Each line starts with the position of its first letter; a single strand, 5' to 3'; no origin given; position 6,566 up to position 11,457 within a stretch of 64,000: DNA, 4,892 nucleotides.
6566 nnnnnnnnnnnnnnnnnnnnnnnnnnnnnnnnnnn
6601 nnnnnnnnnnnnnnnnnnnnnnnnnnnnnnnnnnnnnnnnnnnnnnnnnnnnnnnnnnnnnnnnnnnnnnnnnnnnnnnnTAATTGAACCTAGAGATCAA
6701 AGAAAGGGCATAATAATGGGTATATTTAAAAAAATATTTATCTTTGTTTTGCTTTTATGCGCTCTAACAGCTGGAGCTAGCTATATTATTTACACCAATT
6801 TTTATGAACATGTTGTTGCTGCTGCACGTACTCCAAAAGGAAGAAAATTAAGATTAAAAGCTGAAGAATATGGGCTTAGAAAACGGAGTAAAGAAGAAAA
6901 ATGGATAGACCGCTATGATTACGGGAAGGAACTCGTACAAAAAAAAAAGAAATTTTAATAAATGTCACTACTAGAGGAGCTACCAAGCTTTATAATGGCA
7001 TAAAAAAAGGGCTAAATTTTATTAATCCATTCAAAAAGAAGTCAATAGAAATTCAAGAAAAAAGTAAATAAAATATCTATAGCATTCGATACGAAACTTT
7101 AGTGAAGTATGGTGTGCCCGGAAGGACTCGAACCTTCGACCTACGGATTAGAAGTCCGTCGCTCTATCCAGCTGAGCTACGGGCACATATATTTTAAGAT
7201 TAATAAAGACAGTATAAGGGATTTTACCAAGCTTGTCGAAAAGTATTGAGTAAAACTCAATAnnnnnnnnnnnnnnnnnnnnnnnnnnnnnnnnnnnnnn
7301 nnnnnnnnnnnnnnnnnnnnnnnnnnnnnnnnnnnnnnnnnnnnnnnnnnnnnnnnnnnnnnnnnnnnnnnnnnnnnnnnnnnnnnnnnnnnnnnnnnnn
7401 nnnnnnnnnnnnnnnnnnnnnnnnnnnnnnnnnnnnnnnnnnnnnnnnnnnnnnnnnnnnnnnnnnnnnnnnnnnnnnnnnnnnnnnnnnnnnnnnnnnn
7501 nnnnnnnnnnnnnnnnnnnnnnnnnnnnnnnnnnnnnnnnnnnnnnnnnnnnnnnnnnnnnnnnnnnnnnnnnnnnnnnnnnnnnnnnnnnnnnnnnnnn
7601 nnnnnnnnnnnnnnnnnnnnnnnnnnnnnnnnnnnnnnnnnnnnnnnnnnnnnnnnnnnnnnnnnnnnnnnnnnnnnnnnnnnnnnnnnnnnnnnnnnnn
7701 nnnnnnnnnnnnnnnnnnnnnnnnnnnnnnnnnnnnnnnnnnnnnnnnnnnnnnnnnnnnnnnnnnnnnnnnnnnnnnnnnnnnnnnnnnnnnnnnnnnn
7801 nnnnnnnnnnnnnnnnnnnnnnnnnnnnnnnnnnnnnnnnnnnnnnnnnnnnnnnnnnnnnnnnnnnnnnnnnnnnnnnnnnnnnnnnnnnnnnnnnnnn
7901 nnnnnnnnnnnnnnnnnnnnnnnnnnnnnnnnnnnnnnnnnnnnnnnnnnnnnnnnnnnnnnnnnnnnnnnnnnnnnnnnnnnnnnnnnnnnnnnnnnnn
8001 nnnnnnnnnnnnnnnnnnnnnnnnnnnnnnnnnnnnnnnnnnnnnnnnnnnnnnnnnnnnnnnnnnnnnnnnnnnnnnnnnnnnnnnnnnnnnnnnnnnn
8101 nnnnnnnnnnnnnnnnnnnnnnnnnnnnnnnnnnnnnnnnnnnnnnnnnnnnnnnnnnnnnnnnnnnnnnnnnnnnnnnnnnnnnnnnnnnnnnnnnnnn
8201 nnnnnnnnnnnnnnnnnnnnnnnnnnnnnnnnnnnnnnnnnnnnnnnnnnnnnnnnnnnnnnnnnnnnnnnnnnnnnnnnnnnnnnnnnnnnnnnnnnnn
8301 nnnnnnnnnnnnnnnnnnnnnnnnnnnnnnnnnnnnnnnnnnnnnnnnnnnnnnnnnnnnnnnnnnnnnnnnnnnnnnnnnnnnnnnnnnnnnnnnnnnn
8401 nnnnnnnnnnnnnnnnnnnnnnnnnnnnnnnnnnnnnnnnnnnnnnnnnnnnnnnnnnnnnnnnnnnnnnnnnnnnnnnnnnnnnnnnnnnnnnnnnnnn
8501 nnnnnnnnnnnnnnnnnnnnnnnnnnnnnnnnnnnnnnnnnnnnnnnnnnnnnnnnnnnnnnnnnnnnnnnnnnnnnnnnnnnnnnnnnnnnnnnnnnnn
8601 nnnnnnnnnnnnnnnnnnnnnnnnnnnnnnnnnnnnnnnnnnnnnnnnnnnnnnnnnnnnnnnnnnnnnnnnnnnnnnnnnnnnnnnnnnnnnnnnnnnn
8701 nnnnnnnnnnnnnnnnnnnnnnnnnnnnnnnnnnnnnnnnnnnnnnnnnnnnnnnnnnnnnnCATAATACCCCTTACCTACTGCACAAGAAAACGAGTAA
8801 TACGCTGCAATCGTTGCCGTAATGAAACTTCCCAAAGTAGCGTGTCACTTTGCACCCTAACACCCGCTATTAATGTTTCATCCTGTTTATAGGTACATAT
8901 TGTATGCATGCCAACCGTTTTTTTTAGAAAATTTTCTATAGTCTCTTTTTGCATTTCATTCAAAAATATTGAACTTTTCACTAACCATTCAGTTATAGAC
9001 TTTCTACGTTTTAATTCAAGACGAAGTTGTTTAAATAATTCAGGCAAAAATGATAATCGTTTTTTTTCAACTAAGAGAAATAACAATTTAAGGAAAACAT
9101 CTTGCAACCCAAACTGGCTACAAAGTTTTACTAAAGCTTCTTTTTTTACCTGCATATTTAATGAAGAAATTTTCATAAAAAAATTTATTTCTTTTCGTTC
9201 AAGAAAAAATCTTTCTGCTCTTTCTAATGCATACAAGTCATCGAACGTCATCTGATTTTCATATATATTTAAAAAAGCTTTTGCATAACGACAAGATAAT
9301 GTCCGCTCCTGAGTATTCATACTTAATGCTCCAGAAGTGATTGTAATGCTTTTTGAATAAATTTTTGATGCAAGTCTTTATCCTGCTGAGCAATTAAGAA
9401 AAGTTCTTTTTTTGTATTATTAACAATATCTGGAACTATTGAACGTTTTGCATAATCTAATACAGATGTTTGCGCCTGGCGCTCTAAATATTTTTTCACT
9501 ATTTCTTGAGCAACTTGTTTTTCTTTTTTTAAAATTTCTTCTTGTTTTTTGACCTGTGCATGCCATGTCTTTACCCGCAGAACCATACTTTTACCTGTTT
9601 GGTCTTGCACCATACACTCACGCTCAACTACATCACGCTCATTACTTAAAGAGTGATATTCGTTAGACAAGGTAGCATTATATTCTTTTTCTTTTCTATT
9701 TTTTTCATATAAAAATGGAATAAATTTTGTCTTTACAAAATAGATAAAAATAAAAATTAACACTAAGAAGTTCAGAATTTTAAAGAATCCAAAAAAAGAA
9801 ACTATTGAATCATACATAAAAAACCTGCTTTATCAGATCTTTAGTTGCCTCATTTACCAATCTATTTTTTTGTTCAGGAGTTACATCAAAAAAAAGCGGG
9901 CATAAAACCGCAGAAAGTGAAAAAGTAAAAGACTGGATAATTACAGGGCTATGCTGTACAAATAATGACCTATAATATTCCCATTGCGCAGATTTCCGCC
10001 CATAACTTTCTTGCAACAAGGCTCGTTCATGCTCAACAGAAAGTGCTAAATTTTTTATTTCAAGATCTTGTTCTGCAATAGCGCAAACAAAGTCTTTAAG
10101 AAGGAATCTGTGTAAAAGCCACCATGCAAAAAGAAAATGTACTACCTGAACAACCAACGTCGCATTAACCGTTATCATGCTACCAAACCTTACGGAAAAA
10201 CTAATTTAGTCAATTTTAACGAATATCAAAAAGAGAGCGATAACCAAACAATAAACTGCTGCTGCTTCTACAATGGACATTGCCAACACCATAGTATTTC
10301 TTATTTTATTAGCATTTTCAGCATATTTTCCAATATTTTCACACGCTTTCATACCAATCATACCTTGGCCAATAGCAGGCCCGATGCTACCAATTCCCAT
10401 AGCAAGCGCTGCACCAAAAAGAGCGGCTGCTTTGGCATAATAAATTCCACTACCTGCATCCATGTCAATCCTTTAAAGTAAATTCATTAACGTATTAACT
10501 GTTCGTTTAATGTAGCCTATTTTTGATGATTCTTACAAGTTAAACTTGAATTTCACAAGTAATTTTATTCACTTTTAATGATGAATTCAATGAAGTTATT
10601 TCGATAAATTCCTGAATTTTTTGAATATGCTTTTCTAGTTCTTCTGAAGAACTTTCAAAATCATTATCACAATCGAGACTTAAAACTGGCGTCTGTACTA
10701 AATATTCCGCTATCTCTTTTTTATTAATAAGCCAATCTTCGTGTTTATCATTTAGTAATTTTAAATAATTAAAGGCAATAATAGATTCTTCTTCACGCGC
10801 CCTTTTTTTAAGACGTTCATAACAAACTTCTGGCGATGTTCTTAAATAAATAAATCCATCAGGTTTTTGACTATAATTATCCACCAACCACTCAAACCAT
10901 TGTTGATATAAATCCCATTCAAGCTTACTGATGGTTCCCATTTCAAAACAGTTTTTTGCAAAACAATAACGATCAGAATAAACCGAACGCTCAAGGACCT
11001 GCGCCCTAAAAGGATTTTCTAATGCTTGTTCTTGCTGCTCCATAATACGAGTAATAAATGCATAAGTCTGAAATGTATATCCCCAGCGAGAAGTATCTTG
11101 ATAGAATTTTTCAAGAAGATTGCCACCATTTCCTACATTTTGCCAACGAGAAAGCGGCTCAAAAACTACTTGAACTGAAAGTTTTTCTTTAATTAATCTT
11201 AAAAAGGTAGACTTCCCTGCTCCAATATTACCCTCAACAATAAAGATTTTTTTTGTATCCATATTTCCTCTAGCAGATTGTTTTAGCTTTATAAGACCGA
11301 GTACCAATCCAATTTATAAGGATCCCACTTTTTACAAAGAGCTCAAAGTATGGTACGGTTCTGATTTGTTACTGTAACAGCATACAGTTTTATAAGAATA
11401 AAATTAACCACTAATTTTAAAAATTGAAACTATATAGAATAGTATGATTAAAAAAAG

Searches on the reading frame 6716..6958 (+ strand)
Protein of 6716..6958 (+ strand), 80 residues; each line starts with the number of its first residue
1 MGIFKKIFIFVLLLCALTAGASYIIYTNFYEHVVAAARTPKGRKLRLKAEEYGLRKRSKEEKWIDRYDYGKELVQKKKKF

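Call 55: search_protein_families(library=ncbifam, proteins=[window:6716-6958:+], max_evalue=0.1)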
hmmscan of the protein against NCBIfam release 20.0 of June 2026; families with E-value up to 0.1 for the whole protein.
window:6716-6958:+ (80 aa): 0 families

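Call 72: find_encoding_contigs(protein=window:6716-6958:+, flank=10000, max_places=6)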
Protein window:6716-6958:+ (80 aa): 1 contig read that carries it; 1 place shown.
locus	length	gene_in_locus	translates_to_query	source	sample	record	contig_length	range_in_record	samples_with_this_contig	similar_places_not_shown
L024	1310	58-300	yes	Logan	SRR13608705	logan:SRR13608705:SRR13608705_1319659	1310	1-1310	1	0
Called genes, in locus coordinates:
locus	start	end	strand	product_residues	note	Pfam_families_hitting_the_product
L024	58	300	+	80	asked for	-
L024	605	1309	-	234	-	?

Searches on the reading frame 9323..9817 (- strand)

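Call 6: search_protein_families(library=pfam, proteins=[window:9323-9817:-], max_evalue=0.01)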
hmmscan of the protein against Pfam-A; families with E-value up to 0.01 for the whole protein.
window:9323-9817:- (164 aa): 2 families
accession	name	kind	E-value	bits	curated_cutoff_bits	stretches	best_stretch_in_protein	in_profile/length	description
PF19780.4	DUF6265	-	0.0028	18.5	23.8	1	59-108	37-83/116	Domain of unknown function (DUF6265)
PF04900.18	Fcf1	-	0.0093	16.7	21.4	0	94-153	20-79/99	Fcf1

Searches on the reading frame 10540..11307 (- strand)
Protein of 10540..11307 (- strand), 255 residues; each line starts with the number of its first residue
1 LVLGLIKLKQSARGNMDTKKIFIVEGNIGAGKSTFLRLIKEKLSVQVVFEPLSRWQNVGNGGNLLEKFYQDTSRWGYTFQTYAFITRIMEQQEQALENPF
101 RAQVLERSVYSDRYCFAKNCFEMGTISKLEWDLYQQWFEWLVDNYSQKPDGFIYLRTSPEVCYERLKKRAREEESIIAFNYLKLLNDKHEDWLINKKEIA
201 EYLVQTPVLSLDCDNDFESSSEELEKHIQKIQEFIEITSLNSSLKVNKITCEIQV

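Call 6: search_protein_families(library=pfam, proteins=[window:10540-11307:-], max_evalue=0.01)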
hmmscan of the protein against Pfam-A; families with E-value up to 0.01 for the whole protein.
window:10540-11307:- (255 aa): 7 families
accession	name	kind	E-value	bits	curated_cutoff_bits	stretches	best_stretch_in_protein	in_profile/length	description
PF01712.25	dNK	-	1.8e-63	214.4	27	1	23-236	2-203/203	Deoxynucleoside kinase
PF02223.23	Thymidylate_kin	-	3.7e-10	40.2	27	1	24-175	1-148/185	Thymidylate kinase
PF13238.12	AAA_18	-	2.1e-08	35.1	29.4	1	23-176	2-118/128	AAA domain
PF13671.12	AAA_33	-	5.1e-05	24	27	0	152-175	101-124/143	AAA domain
PF13207.12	AAA_17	-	0.00016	22.4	27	0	147-173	100-129/136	AAA domain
PF02367.23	TsaE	-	0.0026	18.1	26.6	1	11-46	13-48/128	Threonylcarbamoyl adenosine biosynthesis protein TsaE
PF13401.12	AAA_22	-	0.0032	18.2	27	1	18-74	4-60/130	AAA domain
